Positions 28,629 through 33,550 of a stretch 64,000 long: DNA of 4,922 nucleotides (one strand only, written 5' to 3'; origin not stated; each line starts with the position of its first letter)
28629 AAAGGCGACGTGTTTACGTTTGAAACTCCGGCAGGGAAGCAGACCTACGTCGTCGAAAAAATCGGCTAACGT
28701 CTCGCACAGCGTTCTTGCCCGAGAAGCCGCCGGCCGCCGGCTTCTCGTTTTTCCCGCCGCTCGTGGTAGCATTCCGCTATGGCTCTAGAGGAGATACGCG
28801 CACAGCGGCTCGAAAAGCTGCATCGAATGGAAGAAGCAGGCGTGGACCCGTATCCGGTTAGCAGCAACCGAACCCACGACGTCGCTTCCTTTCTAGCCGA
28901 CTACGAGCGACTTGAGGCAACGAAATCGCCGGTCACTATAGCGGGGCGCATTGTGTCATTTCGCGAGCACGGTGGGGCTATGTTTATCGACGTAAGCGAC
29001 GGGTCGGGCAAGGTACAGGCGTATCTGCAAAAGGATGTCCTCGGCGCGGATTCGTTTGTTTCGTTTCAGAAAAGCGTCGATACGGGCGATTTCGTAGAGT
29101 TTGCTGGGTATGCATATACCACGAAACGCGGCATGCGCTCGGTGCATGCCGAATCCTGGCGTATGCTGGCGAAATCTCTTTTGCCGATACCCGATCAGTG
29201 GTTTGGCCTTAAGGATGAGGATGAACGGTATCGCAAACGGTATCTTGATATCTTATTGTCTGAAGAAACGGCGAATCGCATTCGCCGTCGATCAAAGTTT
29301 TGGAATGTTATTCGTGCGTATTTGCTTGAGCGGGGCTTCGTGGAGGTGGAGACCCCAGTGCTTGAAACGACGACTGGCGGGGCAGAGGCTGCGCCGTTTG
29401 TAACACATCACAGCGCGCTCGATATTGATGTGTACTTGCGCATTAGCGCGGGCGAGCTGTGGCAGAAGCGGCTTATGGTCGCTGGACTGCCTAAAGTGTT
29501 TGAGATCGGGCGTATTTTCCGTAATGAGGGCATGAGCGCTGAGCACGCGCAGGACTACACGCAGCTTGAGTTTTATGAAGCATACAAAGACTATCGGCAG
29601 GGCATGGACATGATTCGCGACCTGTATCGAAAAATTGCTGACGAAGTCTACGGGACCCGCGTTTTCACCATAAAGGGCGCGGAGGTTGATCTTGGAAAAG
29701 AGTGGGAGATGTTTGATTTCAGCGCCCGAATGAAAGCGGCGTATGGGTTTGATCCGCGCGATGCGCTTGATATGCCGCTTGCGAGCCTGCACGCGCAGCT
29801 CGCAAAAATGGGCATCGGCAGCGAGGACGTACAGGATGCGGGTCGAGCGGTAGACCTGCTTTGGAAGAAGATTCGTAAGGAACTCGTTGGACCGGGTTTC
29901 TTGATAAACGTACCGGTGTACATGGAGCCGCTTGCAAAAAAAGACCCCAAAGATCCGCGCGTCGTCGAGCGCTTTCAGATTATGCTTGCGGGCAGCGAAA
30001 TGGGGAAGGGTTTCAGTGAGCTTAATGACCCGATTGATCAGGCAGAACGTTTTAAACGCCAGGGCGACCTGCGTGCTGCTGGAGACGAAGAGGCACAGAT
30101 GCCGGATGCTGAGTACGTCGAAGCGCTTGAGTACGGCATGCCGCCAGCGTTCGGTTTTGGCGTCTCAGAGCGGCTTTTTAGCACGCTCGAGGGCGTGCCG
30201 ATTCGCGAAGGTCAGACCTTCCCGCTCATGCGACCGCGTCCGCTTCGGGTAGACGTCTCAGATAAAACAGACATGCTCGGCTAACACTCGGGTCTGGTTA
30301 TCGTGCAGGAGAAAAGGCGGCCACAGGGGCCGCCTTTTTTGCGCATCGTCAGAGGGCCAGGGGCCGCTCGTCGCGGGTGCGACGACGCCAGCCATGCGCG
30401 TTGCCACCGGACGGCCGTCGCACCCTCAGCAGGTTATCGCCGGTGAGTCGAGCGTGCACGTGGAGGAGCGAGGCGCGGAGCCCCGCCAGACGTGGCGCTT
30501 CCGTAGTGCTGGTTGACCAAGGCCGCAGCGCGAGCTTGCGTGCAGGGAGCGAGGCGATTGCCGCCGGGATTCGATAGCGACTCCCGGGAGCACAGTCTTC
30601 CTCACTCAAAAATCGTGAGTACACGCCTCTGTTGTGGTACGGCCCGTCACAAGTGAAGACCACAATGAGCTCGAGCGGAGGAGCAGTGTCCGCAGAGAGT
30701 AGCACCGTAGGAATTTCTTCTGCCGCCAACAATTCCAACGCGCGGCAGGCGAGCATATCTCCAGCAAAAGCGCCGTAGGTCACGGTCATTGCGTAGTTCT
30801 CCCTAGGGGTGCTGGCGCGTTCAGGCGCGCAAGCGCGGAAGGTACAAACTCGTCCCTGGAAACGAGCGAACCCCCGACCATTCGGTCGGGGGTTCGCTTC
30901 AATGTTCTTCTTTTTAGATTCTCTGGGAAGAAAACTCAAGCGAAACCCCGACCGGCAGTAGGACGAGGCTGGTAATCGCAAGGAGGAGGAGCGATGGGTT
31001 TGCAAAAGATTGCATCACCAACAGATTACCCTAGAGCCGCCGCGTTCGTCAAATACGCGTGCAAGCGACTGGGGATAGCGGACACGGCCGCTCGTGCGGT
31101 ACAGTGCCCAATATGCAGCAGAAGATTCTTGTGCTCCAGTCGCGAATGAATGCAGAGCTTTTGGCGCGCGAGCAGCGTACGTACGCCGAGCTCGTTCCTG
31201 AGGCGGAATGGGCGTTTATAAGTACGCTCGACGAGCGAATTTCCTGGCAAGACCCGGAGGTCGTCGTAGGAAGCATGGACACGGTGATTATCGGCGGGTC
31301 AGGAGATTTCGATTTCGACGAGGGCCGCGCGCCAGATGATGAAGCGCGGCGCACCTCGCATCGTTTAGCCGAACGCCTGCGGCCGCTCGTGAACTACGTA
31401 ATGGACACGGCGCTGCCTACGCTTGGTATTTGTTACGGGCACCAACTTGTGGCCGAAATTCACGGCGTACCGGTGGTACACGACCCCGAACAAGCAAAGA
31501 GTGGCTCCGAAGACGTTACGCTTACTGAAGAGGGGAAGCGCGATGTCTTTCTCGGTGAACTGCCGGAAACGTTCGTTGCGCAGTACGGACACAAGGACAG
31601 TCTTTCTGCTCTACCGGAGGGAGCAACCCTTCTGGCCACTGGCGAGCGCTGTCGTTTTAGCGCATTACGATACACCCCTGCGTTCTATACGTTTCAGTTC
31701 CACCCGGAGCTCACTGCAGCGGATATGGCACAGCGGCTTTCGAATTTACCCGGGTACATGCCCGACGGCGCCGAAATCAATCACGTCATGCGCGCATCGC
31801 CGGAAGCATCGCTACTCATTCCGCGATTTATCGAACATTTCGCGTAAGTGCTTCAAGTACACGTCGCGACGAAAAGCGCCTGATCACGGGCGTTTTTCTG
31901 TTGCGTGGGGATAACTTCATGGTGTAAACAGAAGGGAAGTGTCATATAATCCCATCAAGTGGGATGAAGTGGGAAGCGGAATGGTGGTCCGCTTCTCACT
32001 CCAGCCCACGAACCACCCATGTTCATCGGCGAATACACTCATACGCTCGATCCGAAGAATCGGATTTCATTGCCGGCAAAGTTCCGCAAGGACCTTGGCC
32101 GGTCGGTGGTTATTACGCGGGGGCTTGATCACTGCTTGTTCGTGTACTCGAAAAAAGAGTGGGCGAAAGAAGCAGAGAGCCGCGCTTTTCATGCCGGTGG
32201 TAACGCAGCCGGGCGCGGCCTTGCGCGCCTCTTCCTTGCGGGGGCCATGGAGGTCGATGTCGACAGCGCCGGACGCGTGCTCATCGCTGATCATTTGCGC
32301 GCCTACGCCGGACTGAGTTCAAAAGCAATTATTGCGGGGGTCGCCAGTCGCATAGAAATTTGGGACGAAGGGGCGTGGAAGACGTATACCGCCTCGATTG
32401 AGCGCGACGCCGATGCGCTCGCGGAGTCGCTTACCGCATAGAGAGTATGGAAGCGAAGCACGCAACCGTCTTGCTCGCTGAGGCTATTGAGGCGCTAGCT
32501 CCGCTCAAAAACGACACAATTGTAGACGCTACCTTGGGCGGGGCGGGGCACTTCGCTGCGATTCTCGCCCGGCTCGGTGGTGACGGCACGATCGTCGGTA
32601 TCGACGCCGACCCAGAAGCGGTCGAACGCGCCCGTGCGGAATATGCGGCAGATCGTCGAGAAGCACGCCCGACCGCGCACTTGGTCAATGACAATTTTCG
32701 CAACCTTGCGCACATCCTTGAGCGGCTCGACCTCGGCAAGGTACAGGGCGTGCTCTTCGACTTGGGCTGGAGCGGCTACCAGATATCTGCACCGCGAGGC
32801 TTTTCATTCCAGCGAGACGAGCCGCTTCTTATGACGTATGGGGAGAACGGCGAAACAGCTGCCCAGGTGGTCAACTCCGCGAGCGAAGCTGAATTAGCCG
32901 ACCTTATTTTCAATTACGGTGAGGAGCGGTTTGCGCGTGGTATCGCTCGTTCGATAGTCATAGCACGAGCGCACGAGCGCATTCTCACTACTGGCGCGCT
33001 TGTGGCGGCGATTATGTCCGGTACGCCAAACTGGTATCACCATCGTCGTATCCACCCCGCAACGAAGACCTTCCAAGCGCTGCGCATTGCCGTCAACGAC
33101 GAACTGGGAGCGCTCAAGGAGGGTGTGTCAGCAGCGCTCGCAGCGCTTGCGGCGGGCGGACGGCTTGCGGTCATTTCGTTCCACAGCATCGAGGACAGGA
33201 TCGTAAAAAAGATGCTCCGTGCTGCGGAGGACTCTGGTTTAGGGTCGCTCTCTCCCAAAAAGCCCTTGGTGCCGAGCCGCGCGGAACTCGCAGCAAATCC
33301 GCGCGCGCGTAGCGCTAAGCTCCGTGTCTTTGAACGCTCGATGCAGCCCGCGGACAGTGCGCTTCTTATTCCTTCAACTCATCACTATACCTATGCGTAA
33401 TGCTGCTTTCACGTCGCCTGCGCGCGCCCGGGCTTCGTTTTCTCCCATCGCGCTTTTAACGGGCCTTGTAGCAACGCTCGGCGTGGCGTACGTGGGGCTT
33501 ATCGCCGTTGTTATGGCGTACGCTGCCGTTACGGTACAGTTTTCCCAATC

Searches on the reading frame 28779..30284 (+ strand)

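Call 49: search_protein_families(library=pfam, proteins=[window:28779-30284:+], max_evalue=0.001)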
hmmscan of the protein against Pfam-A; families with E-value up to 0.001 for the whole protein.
window:28779-30284:+ (501 aa): 3 families
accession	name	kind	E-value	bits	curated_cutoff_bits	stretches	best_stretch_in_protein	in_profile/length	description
PF00152.25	tRNA-synt_2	-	1.1e-61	209.1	25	1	146-484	1-307/308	tRNA synthetases class II (D, K and N)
PF01336.31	tRNA_anti-codon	-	9.4e-14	51.6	27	1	52-130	1-75/75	OB-fold nucleic acid binding domain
PF01409.25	tRNA-synt_2d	-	0.00037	20.5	19.8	0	238-289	103-156/246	tRNA synthetases class II core domain (F)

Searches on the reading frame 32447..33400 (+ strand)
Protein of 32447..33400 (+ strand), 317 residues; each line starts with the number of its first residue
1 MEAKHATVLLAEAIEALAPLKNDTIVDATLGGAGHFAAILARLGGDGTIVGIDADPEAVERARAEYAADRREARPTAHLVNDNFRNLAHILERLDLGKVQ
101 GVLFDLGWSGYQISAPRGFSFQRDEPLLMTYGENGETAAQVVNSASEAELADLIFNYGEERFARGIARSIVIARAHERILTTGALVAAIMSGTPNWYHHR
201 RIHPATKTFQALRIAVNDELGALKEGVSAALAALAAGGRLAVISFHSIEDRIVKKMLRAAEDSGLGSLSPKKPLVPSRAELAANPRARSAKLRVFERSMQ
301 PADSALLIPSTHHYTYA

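Call 49: search_protein_families(library=pfam, proteins=[window:32447-33400:+], max_evalue=0.001)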
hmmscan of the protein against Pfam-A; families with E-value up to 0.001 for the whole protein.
window:32447-33400:+ (317 aa): 4 families
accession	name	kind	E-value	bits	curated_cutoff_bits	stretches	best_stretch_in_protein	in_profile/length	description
PF01795.25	Methyltransf_5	-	5.5e-88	295.8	27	1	3-297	2-308/309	MraW methylase family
PF13847.12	Methyltransf_31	-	2.6e-05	24.4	27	1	32-65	13-47/145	Methyltransferase domain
PF13649.12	Methyltransf_25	-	3.4e-05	24.9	27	1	32-89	7-60/97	Methyltransferase domain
PF08242.18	Methyltransf_12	-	0.0006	20.9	30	0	31-83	5-57/98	Methyltransferase domain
